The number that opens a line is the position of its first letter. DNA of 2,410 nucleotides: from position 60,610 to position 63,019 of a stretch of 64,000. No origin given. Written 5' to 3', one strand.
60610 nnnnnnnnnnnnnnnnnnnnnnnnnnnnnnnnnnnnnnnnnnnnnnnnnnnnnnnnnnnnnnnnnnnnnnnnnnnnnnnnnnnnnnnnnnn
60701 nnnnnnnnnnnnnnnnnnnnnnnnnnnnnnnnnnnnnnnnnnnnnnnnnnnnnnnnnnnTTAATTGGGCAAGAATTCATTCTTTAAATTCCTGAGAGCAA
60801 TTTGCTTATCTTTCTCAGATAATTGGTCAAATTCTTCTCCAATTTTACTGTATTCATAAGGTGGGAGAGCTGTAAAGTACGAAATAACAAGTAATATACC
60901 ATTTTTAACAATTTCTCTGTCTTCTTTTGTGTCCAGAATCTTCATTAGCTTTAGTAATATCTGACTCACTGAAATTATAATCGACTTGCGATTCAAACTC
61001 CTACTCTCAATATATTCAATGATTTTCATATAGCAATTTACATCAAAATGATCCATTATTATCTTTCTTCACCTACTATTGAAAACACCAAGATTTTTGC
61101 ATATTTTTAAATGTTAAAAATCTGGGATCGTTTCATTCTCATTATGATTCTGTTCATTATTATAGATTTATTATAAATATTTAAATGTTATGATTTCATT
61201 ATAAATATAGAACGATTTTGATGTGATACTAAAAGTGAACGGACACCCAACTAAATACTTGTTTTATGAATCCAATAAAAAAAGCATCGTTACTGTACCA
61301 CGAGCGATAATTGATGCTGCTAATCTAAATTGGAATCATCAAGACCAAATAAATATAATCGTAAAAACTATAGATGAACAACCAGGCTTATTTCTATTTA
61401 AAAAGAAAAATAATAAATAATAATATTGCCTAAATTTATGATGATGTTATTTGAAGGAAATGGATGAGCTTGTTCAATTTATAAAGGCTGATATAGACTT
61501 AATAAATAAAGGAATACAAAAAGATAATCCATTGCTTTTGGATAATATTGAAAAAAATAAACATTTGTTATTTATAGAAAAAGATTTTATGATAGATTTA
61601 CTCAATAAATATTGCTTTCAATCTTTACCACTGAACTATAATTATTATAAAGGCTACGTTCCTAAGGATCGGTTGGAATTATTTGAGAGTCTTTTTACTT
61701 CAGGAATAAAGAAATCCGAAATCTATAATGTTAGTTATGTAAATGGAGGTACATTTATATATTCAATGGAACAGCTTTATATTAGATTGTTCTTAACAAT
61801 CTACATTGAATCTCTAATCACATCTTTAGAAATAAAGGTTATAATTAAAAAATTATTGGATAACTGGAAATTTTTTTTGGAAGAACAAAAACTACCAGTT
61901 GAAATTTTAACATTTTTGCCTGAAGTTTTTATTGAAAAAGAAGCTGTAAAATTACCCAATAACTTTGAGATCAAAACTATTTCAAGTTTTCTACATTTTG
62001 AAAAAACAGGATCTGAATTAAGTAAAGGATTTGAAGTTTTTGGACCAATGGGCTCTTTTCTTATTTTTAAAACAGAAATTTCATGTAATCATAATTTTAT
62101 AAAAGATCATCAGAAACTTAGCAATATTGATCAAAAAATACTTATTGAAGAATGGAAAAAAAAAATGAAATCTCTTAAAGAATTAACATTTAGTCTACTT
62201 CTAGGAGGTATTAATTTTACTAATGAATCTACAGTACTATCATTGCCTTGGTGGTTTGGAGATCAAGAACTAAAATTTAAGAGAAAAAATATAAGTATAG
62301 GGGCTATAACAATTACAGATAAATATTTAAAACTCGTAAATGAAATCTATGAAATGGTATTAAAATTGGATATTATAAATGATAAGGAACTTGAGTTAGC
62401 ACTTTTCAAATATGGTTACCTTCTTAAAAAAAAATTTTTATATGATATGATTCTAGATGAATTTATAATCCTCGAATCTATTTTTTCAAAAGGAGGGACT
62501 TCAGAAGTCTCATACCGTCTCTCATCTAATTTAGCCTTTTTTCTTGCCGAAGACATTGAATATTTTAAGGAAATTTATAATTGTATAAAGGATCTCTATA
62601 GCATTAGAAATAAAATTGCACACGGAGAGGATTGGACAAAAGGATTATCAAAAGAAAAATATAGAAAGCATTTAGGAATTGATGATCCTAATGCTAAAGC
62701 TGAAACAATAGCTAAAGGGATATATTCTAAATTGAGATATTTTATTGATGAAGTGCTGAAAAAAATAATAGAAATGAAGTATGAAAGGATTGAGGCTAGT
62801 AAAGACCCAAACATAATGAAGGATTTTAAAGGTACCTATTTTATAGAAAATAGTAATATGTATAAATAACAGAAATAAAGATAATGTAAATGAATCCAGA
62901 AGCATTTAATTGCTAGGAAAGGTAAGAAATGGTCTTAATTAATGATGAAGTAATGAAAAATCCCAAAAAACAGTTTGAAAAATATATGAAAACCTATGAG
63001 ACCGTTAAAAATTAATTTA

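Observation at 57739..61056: Four-gene operon of unknowns: small helical protein, RHH-like protein, HerA-like protein with a dead P-loop, membrane-anchored 506-aa protein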

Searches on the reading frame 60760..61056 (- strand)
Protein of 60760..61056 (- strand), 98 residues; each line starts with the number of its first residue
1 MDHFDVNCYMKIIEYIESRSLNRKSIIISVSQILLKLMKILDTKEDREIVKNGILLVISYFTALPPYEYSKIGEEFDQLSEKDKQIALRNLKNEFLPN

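Call 3: search_protein_families(library=pfam, proteins=[window:60760-61056:-], max_evalue=1)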
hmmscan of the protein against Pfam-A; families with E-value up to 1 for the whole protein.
window:60760-61056:- (98 aa): 2 families
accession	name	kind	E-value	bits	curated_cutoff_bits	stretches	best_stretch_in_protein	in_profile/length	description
PF09573.16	RE_TaqI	-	0.057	13.3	26.1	1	4-62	115-175/229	TaqI restriction endonuclease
PF18672.6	PilZN1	-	0.11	12.7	25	1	16-62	15-61/93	N-terminal PilZ-like domain PilZN1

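Call 4: search_protein_families(library=padloc, proteins=[window:60760-61056:-], max_evalue=1)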
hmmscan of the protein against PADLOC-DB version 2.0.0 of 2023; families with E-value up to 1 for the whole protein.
window:60760-61056:- (98 aa): 0 families

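Call 5: search_protein_families(library=phrogs, proteins=[window:60760-61056:-], max_evalue=1)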
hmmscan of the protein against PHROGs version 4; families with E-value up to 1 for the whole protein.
window:60760-61056:- (98 aa): 1 family
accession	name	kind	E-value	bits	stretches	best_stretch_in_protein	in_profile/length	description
phrog_14968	-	unknown function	0.14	13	1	31-61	5-34/54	-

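Call 6: search_protein_families(library=ncbifam, proteins=[window:60760-61056:-], max_evalue=1)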
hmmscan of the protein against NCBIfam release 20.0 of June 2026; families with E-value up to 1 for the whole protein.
window:60760-61056:- (98 aa): 0 families

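Call 64: search_solved_structures(query=A5, max_evalue=10)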
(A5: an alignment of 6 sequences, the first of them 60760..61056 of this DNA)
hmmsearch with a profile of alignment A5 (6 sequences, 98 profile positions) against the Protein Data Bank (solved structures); distinct sequences matched with E-value up to 10: 2.
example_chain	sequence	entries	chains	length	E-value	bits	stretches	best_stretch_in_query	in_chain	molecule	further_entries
7al1_A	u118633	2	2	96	0.057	16.8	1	51-90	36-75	Cell division protein SepF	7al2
4y60_C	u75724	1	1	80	0.88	13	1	26-72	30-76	Transcription factor SOX-18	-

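Call 89: list_cluster_members(proteins=[P0001, P0048, window:60760-61056:-, window:60453-60743:-, window:61451-62869:+])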
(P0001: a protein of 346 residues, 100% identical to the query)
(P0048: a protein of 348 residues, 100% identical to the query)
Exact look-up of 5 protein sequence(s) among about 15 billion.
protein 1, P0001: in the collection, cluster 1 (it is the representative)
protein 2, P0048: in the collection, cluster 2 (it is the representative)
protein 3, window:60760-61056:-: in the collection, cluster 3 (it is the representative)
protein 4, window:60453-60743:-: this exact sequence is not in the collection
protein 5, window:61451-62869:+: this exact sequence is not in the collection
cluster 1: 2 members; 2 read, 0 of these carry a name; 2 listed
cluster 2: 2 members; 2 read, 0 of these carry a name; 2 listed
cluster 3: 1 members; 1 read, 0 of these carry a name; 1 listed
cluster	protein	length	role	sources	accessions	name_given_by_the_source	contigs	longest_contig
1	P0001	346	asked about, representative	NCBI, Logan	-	-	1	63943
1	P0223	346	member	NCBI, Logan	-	-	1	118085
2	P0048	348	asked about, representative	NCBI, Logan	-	-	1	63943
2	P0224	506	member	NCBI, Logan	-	-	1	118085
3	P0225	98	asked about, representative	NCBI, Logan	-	-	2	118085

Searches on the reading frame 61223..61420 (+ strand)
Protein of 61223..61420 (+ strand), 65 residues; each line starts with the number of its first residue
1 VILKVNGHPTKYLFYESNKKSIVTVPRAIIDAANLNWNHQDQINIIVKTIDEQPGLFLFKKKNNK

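Call 3: search_protein_families(library=pfam, proteins=[window:61223-61420:+], max_evalue=1)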
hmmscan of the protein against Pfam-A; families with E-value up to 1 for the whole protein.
window:61223-61420:+ (65 aa): 1 family
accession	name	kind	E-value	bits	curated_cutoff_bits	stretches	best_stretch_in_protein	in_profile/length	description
PF12142.13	PPO1_DWL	-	0.061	13.5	20.8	1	10-42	10-42/52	Polyphenol oxidase middle domain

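Call 4: search_protein_families(library=padloc, proteins=[window:61223-61420:+], max_evalue=1)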
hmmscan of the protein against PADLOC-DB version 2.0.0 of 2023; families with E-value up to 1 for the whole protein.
window:61223-61420:+ (65 aa): 0 families

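Call 5: search_protein_families(library=phrogs, proteins=[window:61223-61420:+], max_evalue=1)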
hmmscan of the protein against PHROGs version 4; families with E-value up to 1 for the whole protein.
window:61223-61420:+ (65 aa): 0 families

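Call 6: search_protein_families(library=ncbifam, proteins=[window:61223-61420:+], max_evalue=1)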
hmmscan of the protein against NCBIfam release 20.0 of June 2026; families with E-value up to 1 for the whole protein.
window:61223-61420:+ (65 aa): 0 families

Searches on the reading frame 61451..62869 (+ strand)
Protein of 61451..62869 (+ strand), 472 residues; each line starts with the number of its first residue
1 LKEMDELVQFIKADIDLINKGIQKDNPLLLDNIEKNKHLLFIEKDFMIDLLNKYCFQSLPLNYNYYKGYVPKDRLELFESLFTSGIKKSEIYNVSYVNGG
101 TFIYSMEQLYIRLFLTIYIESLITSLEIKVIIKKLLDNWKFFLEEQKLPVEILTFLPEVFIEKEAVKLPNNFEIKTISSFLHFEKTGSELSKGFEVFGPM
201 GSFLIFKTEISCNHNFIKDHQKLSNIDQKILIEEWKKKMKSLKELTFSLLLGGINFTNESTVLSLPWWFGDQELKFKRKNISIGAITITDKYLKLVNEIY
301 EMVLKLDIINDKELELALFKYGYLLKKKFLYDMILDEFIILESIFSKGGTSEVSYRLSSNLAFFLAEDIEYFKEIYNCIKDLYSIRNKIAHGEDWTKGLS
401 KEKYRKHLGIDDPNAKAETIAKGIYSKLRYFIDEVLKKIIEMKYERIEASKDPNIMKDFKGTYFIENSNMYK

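Call 3: search_protein_families(library=pfam, proteins=[window:61451-62869:+], max_evalue=1)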
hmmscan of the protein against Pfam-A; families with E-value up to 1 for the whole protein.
window:61451-62869:+ (472 aa): 1 family
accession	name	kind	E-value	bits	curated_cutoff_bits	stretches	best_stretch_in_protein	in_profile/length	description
PF20185.3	DUF6548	-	0.0068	16.7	27.3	1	368-397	41-70/164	Family of unknown function (DUF6548)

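Call 4: search_protein_families(library=padloc, proteins=[window:61451-62869:+], max_evalue=1)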
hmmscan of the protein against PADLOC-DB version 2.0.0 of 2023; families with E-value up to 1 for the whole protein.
window:61451-62869:+ (472 aa): 0 families

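Call 5: search_protein_families(library=phrogs, proteins=[window:61451-62869:+], max_evalue=1)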
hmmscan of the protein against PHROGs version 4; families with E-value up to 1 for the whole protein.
window:61451-62869:+ (472 aa): 3 families
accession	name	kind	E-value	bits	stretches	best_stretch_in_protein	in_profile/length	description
phrog_28161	-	unknown function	0.00031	20.9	1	349-396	227-274/315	-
phrog_5483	-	unknown function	0.00067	20.4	1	329-394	37-103/185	-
phrog_15580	-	unknown function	0.041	15.1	0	368-383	11-26/50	-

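Call 6: search_protein_families(library=ncbifam, proteins=[window:61451-62869:+], max_evalue=1)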
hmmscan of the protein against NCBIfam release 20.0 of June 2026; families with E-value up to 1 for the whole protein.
window:61451-62869:+ (472 aa): 0 families
